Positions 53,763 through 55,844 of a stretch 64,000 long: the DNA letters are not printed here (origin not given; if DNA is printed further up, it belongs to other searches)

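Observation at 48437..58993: Eleven-gene membrane-lipid modification supercluster centred on a FAD-oxidoreductase/DUF1365/CFA-synthase operon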

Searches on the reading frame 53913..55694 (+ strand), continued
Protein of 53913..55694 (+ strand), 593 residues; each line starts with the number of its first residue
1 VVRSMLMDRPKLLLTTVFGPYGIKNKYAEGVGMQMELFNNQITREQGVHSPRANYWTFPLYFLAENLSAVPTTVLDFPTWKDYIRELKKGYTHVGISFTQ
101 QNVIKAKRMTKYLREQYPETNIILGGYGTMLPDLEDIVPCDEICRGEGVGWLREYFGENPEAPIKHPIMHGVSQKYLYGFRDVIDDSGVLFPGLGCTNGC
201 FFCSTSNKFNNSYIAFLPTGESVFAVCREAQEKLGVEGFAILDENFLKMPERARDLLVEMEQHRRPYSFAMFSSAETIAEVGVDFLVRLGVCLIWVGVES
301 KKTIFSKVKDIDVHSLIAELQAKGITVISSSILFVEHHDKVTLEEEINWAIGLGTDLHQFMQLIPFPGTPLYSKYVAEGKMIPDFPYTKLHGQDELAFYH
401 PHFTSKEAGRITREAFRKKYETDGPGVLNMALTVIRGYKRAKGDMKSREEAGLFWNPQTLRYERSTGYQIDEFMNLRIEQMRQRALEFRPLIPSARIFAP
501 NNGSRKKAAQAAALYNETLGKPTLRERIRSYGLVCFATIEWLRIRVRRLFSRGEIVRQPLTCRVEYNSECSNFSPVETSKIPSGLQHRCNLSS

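Call 75: search_protein_families(library=pfam, proteins=[L110:4436-4969:+, L110:4971-5528:+, L110:8060-10027:+, L110:3897-4439:+, L112:11494-12171:-, L112:12190-13188:-], max_evalue=0.01)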
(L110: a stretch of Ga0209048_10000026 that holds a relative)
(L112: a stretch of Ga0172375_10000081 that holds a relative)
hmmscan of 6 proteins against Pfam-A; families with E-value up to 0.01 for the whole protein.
L110:4436-4969:+ (177 aa): 1 family
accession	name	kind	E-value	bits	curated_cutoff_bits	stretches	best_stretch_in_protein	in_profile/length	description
PF16036.10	Chalcone_3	-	5.6e-11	43.2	27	1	32-175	15-165/165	Chalcone isomerase-like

L110:4971-5528:+ (185 aa): 1 family
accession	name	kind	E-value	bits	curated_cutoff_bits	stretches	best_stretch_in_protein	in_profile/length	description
PF12915.13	DUF3833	-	2.5e-68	229.2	25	1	20-180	3-163/163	Protein of unknown function (DUF3833)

L110:8060-10027:+ (655 aa): 11 families
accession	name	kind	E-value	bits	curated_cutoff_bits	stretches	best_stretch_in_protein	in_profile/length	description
PF02353.26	CMAS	-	3.7e-85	286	27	1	380-647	6-272/273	Mycolic acid cyclopropane synthetase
PF07103.16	DUF1365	-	1.7e-75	254.1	25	1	5-247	1-235/235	Protein of unknown function (DUF1365)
PF13649.12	Methyltransf_25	-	3e-17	63.5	27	1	441-535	1-97/97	Methyltransferase domain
PF13489.12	Methyltransf_23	-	3.7e-15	56.5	27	1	426-587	10-162/164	Methyltransferase domain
PF08241.18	Methyltransf_11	-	3.2e-14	53.8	21.2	1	442-539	1-95/95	Methyltransferase domain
PF08242.18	Methyltransf_12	-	4.1e-13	50.3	30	1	442-537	1-98/98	Methyltransferase domain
PF13847.12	Methyltransf_31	-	1e-09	38.7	27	1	437-543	3-113/145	Methyltransferase domain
PF05175.20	MTS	-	9.5e-06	25.8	23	1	438-539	32-138/170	Methyltransferase small domain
PF01728.25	FtsJ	-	0.0016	18.8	24.1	1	425-481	8-68/181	FtsJ-like methyltransferase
PF12847.13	Methyltransf_18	-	0.0065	16.9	27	1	428-495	7-73/151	Methyltransferase domain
PF02475.24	TRM5-TYW2_MTfase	-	0.0077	16.6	28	0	428-512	29-114/164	TRM5/TYW2 methyltransferase domain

L110:3897-4439:+ (180 aa): 1 family
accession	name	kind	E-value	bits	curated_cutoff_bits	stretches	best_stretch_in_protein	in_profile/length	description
PF11086.13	DUF2878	-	4.4e-38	131.4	27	1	5-161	2-154/154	Protein of unknown function (DUF2878)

L112:11494-12171:- (225 aa): 0 families

L112:12190-13188:- (332 aa): 4 families
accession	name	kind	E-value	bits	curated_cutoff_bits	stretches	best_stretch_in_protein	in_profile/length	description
PF01370.27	Epimerase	-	3.7e-17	63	20.9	1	32-251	1-238/240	NAD dependent epimerase/dehydratase family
PF08338.16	DUF1731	-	2.2e-14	53.3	27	1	279-328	1-47/47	Domain of unknown function (DUF1731)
PF13460.12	NAD_binding_10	-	9.5e-06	26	27.2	1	36-158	1-112/184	NAD(P)H-binding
PF05368.20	NmrA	-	0.00042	20.4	27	1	31-99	4-78/298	NmrA-like family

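Call 81: predict_structure(alignment_id=A2)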
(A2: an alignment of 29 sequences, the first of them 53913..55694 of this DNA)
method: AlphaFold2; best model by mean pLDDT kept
length: 593 residues; sequences in the alignment: 29
mean_pLDDT: 85.5   pTM: 0.86
mean pLDDT of the five models: 85.5, 83.6, 82.5, 82.6, 82.1
residues with pLDDT >= 90: 339; 70-90: 178; 50-70: 43; < 50: 33
segments of 3 or more residues with pLDDT < 50: 1-6, 569-593
pLDDT, mean of each block of 10 residues (from residue 1): 55 91 66 57 78 75 92 92 96 94 91 97 94 93 92 95 88 73 76 87 88 91 95 92 87 94 96 90 95 89 75 94 96 91 95 93 89 94 79 79 91 92 92 97 93 89 84 95 94 93 95 97 94 92 83 63 75 37 26 27
secondary structure, 60 per line:
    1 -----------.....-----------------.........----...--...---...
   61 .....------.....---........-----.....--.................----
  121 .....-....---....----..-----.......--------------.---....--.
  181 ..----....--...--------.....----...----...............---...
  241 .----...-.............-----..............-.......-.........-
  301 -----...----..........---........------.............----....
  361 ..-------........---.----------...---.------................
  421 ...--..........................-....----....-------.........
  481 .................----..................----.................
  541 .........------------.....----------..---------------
elements in order: E12-16 H34-42 E52-54 H58-65 E72-76 H80-87 E93-97 H100-116 E121-125 H127-130 H134-137 H149-155 E174-177 E180-182 E187-190 E193-195 H204-208 E213-215 H220-234 E238-241 H250-262 E268-274 H275-281 H283-289 E291-299 H313-322 E326-333 H340-352 E357-362 H370-377 H405-423 H426-451 E453-456 E461-464 H472-497 H502-519 H524-549 E562-566

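Call 83: fold_search(model_id=the predicted structure, library=pdb)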
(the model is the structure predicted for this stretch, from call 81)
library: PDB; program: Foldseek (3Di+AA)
matches with E <= 10: 1062; with E <= 0.001: 32
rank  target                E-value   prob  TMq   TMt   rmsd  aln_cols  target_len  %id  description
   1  6fd2_B                1.6e-13  1.00  0.51  0.65   9.8       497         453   15  Radical SAM 1,2-diol dehydratase AprD4 in complex with its substrate paromamine (released 2018-01-17)
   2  6fd2_A                5.1e-13  1.00  0.51  0.65  10.8       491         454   15  Radical SAM 1,2-diol dehydratase AprD4 in complex with its substrate paromamine (released 2018-01-17)
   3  9n1d                  1.4e-12  1.00  0.43  0.41  16.6       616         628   13  Crystal structure of CysS from Corallococcus sp. CA054B with 5'-deoxyadenosine and methionine bound (released 2026-01-28)
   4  9n1b                  1.9e-12  1.00  0.45  0.43  16.1       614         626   13  Crystal structure of CysS from Corallococcus sp. CA054B with 5'-deoxyadenosine, methionine, and pantetheinylated 3-metho (released 2026-01-28)
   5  6wte_B                2.0e-12  1.00  0.46  0.51  14.0       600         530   14  Structure of radical S-adenosylmethionine methyltransferase, TsrM, from Kitasatospora setae with cobalamin and [4Fe-4S (released 2020-12-23)
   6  9n1c                  2.1e-12  1.00  0.44  0.42  16.1       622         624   13  Crystal structure of CysS from Corallococcus sp. CA054B with 5'-deoxyadenosine, methionine, and pantetheinylated 3-ethox (released 2026-01-28)
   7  6wte_A                5.9e-12  1.00  0.48  0.50  12.8       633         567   13  Structure of radical S-adenosylmethionine methyltransferase, TsrM, from Kitasatospora setae with cobalamin and [4Fe-4S (released 2020-12-23)
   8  6wtf_A                2.1e-11  1.00  0.49  0.53  10.5       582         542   14  Structure of radical S-adenosylmethionine methyltransferase, TsrM, from Kitasatospora setae with tryptophan substrate  (released 2020-12-23)
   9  9ccb                  2.6e-11  1.00  0.42  0.57  12.8       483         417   15  X-ray crystal structure of methyl-coenzyme M reductase glutamine methylase (MgmA) from Methanothermobacter marburgensis  (released 2025-01-01)
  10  6wtf_B                3.2e-11  1.00  0.47  0.51   8.5       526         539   14  Structure of radical S-adenosylmethionine methyltransferase, TsrM, from Kitasatospora setae with tryptophan substrate  (released 2020-12-23)
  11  7kdx_B                1.4e-08  1.00  0.45  0.41  20.5       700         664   14  Crystal structure of Streptomyces tokunonesis TokK with hydroxycobalamin, 5'-deoxyadenosine, and methionine (released 2022-01-12)
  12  7kdy_A                1.4e-08  1.00  0.44  0.40  18.6       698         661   13  Crystal structure of Streptomyces tokunonesis TokK with hydroxycobalamin, 5'-deoxyadenosine, methionine, and (2R)-pant (released 2022-01-12)
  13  7kdx_A                6.6e-08  1.00  0.45  0.41  19.7       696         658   12  Crystal structure of Streptomyces tokunonesis TokK with hydroxycobalamin, 5'-deoxyadenosine, and methionine (released 2022-01-12)
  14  7mjz                  7.8e-08  1.00  0.43  0.56   6.4       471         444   12  The structure of MiaB with pentasulfide bridge (released 2021-09-15)
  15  7kdy_B                8.7e-08  1.00  0.44  0.40  20.8       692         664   14  Crystal structure of Streptomyces tokunonesis TokK with hydroxycobalamin, 5'-deoxyadenosine, methionine, and (2R)-pant (released 2022-01-12)
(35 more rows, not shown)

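Call 87: find_encoding_contigs(protein=P0036, flank=10000, max_places=2)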
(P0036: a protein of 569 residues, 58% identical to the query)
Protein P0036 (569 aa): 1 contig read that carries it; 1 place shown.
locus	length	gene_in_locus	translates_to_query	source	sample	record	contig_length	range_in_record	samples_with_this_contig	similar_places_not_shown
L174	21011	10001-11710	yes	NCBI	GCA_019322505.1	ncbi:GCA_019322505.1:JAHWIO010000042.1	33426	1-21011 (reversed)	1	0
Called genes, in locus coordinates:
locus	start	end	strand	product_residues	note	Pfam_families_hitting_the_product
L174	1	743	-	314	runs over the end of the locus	PF09989:DUF2229 (faint), PF06050:HGD-D (weak)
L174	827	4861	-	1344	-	-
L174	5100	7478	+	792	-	PF03176:MMPL, PF12349:Sterol-sensing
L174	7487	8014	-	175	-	PF01066:CDP-OH_P_transf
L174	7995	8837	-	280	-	PF02811:PHP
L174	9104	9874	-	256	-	PF01790:LGT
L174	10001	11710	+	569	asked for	PF04055:Radical_SAM (weak)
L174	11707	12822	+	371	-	PF02353:CMAS, PF05175:MTS (weak), PF13489:Methyltransf_23, PF08241:Methyltransf_11, PF08242:Methyltransf_12, PF13649:Methyltransf_25, PF13847:Methyltransf_31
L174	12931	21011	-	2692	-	?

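Call 88: find_encoding_contigs(protein=P0069, flank=10000, max_places=2)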
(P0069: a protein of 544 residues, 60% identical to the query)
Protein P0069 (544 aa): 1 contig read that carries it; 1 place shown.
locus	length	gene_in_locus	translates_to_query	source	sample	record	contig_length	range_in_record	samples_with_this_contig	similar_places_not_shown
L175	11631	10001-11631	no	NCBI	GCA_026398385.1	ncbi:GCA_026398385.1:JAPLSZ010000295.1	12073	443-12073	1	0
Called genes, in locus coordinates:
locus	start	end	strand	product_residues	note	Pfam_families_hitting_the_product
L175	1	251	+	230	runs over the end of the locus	?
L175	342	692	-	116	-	-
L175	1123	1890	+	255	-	-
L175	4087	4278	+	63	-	-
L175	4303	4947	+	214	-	PF00694:Aconitase_C, PF27512:LeuD, PF27434:LeuD_C (weak)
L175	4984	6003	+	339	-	PF03783:CsgG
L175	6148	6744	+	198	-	PF01330:RuvA_N, PF00633:HHH (faint), PF14520:HHH_5, PF07499:RuvA_C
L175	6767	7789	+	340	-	PF05496:RuvB_N, PF01078:Mg_chelatase (faint), PF00004:AAA, PF07728:AAA_5 (faint), PF17864:AAA_lid_4, PF05491:WHD_RuvB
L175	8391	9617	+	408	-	PF00579:tRNA-synt_1b, PF22421:SYY_C-terminal (weak)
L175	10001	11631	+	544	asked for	PF04055:Radical_SAM (faint)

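Call 91: search_protein_families(library=pfam, proteins=[L114:87-1142:+, L131:4650-5498:+, L122:4087-5463:+, L122:6166-7800:-, L107:5830-6378:+, L122:3200-4054:+, L006:9999-11327:+, L001:14975-16639:-], max_evalue=0.001)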
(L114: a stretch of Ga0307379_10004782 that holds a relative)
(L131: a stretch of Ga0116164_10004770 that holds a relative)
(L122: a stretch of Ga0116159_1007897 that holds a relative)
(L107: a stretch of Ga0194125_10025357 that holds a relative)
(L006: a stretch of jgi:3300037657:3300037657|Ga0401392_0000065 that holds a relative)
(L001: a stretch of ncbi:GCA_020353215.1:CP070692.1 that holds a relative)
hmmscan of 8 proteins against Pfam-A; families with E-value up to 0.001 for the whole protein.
L114:87-1142:+ (351 aa): 1 family
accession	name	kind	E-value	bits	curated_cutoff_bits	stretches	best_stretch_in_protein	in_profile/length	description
PF00440.29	TetR_N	-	1e-18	67.2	24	1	148-193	1-46/47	Bacterial regulatory proteins, tetR family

L131:4650-5498:+ (282 aa): 3 families
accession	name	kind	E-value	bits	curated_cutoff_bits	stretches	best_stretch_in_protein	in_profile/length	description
PF01734.28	Patatin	-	7e-27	95.3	27.7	1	10-212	1-188/191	Patatin-like phospholipase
PF12920.12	TcdA_TcdB_pore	-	0.00072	18.5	27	1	39-109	250-310/655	TcdA/TcdB pore forming domain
PF19890.4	DUF6363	-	0.00092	19.4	26.4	0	235-281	26-71/75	Domain of unknown function (DUF6363)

L122:4087-5463:+ (458 aa): 1 family
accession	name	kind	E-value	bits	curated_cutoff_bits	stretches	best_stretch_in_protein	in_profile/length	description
PF05762.20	VWA_CoxE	-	7.6e-41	140.4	26.4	1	235-434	6-206/222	VWA domain containing CoxE-like protein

L122:6166-7800:- (544 aa): 2 families
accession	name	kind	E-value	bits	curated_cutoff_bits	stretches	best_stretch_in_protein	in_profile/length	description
PF07228.17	SpoIIE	-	1.8e-51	175.3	25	1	351-542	2-191/192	Stage II sporulation protein E (SpoIIE)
PF00672.30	HAMP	-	6.5e-15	55.6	25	1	240-290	2-52/53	HAMP domain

L107:5830-6378:+ (182 aa): 1 family
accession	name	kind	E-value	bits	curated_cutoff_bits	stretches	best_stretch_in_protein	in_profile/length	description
PF16036.10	Chalcone_3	-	6.4e-11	43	27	1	47-174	31-165/165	Chalcone isomerase-like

L122:3200-4054:+ (285 aa): 9 families
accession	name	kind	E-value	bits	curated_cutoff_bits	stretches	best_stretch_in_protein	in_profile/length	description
PF07728.20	AAA_5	-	3.4e-10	40.5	22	1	25-190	2-139/139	AAA domain (dynein-related subfamily)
PF00004.35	AAA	-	1.2e-09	39.1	21.2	1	25-190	1-123/131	ATPase family associated with various cellular activities (AAA)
PF07724.20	AAA_2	-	1.5e-06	28.8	27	1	25-180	6-126/166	AAA domain (Cdc48 subfamily)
PF07726.17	AAA_3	-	6.4e-06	26.5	27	0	25-56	2-33/131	ATPase family associated with various cellular activities (AAA)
PF13401.12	AAA_22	-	5.3e-05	24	27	1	23-156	6-116/130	AAA domain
PF13191.12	AAA_16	-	0.00015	22.8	32.6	1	24-151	26-156/167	AAA ATPase domain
PF12774.13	AAA_6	-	0.00016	21.2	25.2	1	11-62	21-72/327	Hydrolytic ATP binding site of dynein motor region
PF00158.32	Sigma54_activat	-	0.00026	21.1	20.2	0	9-44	9-44/168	Sigma-54 interaction domain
PF05496.18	RuvB_N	-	0.00057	20.1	27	0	25-50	36-61/159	Holliday junction DNA helicase RuvB P-loop domain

L006:9999-11327:+ (442 aa): 2 families
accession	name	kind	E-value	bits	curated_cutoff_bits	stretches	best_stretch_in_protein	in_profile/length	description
PF04055.27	Radical_SAM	-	7.6e-22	78.7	29.5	1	159-317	1-165/166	Radical SAM superfamily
PF02310.24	B12-binding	-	8.8e-12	45.4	32.1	1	21-118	12-120/121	B12 binding domain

L001:14975-16639:- (554 aa): 2 families
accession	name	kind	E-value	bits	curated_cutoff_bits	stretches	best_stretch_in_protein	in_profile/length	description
PF02310.24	B12-binding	-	1e-20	74.2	32.1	1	27-137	12-120/121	B12 binding domain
PF04055.27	Radical_SAM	-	6.4e-19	69.2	29.5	1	199-377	2-166/166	Radical SAM superfamily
